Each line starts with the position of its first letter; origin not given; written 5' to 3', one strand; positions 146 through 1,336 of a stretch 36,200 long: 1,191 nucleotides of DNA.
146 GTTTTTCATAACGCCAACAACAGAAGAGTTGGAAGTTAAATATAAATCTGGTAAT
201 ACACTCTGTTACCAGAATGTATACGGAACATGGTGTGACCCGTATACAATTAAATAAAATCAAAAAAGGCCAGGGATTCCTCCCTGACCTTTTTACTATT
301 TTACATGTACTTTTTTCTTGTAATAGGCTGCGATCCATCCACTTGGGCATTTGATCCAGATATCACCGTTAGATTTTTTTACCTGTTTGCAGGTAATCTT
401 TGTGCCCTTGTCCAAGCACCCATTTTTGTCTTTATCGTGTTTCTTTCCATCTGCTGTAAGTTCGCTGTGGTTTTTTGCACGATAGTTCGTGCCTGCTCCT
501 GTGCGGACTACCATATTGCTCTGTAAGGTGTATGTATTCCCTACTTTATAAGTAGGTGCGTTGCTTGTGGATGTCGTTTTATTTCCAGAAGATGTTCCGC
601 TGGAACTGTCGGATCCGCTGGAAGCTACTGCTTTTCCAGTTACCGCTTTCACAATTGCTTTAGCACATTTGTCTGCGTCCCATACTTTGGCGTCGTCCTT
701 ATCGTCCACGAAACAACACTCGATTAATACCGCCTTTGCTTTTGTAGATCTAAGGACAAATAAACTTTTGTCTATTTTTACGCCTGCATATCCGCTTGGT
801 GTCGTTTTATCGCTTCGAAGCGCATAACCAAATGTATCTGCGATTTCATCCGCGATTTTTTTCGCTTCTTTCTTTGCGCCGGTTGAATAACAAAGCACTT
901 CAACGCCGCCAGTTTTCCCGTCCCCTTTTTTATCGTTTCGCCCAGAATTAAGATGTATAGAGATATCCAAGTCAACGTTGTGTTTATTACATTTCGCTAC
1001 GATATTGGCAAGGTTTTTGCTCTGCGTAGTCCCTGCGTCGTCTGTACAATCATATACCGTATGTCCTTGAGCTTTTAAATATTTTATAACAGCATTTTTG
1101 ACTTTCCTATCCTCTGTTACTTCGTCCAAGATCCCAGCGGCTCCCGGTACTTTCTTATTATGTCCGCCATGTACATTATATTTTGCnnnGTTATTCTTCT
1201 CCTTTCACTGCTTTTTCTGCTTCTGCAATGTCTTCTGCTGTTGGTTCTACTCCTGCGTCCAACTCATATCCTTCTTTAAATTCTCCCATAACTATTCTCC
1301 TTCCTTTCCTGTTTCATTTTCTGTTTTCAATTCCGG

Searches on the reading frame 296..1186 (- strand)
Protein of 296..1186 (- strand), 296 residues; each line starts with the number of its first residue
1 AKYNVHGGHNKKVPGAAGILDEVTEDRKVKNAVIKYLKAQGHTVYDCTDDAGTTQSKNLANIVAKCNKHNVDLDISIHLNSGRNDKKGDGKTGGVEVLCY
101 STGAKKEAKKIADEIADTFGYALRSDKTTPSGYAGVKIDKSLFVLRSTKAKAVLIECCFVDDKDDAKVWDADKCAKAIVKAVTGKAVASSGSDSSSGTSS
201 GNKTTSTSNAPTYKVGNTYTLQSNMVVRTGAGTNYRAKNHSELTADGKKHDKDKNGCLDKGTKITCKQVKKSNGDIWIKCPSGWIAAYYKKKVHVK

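Call 73: search_protein_families(library=phrogs, proteins=[window:296-1186:-], max_evalue=0.00001)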
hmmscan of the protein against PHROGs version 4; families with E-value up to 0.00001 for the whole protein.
window:296-1186:- (296 aa): 4 families
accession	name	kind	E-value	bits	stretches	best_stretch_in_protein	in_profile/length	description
phrog_435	-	lysis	7.6e-60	204.4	1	2-291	114-357/556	endolysin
phrog_12727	-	lysis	3e-24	87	1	3-213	165-369/393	endolysin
phrog_2742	-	lysis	1.4e-19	71.7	1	2-292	3-282/318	endolysin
phrog_489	-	lysis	1.1e-12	48.6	1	4-242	171-399/459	endolysin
